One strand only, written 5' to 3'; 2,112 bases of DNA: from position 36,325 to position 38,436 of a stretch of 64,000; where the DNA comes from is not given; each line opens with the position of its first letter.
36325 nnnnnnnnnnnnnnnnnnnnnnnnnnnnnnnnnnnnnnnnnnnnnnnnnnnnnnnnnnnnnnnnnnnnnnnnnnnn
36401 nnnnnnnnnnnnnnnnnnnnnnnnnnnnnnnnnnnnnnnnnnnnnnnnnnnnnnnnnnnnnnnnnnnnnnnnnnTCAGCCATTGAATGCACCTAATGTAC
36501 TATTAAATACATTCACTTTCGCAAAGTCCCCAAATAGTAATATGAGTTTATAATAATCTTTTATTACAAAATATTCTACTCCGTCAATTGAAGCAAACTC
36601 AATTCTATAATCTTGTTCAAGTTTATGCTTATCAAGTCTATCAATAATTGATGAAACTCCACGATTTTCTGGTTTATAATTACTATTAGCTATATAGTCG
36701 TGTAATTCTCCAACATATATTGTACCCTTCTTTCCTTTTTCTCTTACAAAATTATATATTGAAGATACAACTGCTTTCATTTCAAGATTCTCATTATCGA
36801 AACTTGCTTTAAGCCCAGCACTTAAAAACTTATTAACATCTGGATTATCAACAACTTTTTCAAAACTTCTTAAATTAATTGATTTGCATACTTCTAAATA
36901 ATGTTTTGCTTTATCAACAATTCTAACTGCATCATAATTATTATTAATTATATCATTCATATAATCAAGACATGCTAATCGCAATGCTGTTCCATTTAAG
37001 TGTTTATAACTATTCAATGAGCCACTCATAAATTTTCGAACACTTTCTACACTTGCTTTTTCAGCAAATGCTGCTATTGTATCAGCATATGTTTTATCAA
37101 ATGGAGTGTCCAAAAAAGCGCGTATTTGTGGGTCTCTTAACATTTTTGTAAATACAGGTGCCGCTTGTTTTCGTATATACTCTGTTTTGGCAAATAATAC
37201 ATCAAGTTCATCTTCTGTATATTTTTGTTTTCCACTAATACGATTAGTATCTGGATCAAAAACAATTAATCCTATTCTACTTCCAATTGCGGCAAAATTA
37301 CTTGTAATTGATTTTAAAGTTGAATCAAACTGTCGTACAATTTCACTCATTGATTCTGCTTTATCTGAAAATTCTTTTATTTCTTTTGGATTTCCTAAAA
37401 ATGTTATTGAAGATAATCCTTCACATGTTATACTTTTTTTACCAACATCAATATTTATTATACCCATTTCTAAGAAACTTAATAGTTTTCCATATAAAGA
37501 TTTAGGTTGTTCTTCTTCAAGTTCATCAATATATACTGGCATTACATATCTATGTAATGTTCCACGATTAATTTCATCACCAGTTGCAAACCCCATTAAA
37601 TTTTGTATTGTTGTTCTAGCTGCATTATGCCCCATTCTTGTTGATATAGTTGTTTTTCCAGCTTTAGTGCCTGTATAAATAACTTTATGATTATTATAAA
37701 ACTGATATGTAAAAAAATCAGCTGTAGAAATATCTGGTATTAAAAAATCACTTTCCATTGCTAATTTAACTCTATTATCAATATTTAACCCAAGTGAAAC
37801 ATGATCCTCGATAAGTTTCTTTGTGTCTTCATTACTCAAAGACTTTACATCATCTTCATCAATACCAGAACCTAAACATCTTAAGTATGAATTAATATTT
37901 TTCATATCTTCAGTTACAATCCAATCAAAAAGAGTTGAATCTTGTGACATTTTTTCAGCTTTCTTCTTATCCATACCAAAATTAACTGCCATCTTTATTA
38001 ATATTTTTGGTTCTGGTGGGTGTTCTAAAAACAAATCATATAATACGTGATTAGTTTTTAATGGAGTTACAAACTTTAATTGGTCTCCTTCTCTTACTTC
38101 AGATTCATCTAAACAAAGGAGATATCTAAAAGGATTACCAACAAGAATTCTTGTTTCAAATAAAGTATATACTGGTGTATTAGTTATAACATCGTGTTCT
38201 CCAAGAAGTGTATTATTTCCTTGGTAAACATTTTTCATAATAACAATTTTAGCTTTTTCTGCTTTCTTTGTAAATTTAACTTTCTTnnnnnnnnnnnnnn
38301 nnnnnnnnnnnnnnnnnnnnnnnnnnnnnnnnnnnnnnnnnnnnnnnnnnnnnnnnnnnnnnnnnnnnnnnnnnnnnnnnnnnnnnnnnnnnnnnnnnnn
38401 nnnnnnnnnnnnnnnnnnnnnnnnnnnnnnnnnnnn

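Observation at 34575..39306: Replication module: compact 638-aa PolB overlapping an AEP prim-pol/SF3 helicase fusion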

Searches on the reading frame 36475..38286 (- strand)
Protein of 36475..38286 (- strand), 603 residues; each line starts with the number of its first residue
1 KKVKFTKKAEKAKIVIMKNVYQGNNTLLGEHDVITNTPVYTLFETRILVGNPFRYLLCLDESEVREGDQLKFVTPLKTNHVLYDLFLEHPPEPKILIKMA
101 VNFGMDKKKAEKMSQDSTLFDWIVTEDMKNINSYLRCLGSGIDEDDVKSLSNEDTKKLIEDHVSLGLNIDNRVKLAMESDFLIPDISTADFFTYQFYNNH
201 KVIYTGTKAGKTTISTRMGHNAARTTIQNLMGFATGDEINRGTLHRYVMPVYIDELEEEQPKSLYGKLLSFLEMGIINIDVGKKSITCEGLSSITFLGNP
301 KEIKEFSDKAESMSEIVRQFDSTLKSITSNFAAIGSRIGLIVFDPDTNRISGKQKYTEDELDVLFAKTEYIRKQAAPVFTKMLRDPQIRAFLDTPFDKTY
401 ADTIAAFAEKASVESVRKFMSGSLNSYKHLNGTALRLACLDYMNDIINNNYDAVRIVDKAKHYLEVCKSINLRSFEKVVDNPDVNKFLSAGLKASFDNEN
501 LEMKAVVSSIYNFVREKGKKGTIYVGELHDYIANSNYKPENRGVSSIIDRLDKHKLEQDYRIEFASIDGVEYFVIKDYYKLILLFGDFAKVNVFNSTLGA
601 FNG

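Call 64: search_solved_structures(query=A4, max_evalue=10, show_alignments=3)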
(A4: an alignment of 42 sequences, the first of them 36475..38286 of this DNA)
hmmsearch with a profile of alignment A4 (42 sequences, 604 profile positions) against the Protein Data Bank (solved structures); distinct sequences matched with E-value up to 10: 6.
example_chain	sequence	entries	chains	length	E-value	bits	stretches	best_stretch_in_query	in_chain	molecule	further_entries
6j19_A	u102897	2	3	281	0.058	14.9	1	199-226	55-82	ESX-1 secretion system protein EccCb1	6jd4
9if4_A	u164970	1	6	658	0.11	14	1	255-307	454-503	ATP-dependent Clp protease ATP-binding subunit ClpC1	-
3dzd_A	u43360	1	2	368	0.11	13.9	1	244-293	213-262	Transcriptional regulator (NtrC family)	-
8a8u_A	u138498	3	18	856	0.16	13.5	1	255-307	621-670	ATP-dependent Clp protease ATP-binding subunit ClpC1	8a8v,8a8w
8t1i_Y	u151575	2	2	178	0.6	11.5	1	454-583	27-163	Mediator of RNA polymerase II transcription subunit 30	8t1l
7rja_B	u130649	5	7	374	0.92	10.9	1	118-186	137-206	Cytochrome b-c1 complex subunit 2, mitochondrial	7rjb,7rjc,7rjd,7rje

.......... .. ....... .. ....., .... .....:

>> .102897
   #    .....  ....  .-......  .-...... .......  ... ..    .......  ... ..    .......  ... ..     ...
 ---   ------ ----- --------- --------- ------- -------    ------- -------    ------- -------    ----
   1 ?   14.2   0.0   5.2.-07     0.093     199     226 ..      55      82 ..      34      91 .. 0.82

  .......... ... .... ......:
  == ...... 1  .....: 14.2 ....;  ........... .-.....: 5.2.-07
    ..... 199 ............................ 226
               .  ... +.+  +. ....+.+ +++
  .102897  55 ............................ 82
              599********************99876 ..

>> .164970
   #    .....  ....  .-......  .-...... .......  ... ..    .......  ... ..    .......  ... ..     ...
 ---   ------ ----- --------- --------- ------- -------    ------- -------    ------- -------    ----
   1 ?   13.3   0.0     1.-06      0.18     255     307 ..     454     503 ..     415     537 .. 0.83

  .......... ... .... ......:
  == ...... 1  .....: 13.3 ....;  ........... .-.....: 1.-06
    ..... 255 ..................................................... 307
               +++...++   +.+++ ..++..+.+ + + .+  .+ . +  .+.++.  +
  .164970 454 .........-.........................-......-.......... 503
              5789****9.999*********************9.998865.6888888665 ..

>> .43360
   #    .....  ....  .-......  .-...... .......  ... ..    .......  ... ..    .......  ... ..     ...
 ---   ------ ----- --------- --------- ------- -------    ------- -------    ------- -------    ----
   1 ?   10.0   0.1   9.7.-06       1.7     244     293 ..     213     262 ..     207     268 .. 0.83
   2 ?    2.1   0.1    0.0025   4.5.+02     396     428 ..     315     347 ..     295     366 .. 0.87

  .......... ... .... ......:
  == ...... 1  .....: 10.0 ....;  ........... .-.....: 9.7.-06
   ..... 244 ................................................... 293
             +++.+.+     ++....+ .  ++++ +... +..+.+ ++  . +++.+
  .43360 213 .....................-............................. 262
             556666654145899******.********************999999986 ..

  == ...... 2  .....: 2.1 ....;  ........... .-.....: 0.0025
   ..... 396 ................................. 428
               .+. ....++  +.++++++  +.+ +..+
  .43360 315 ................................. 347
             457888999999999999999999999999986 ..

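Call 65: search_protein_families(library=pfam, alignment_id=A4, max_evalue=0.01)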
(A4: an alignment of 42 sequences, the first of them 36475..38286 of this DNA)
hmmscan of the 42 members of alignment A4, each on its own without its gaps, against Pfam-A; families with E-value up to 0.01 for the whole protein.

A. member 1, window:36475-38286:- (603 aa): 0 families

B. families by the number of members that match (of 42 scanned): 7 families
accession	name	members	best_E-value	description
PF13337.12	BrxL_ATPase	2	0.0036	Lon-like protease BrxL-like, ATPase domain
PF17514.7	DUF5442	1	0.0014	Family of unknown function (DUF5442)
PF23768.1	DUF7167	1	0.0027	Domain of unknown function (DUF7167)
PF21329.2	CYP38_PsbQ-like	1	0.0028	Peptidyl-prolyl cis-trans isomerase CYP38-like, PsbQ-like domain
PF05209.18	MinC_N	1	0.0055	Septum formation inhibitor MinC, N-terminal domain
PF12541.14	DUF3737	1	0.0061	Protein of unknown function (DUF3737)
PF21524.3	SAMD1_WH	1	0.0091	SAM domain-containing protein 1, WH domain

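Call 81: search_protein_families(library=phrogs, alignment_id=A4, max_evalue=0.001)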
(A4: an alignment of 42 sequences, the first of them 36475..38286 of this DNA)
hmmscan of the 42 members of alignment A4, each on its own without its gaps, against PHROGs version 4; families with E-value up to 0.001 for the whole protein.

A. member 1, window:36475-38286:- (603 aa): 0 families

B. families by the number of members that match (of 42 scanned): 0 families
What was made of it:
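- No helicase family in Pfam or PHROGs matches (calls 65, 81), and the MCM link is only 80-85% by hhalign.
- Tried and rejected: Pfam and PHROG scans of 42 members of the helicase-module family gave nothing usable: two weak BrxL_ATPase hits at E 0.004 (calls 65, 81).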
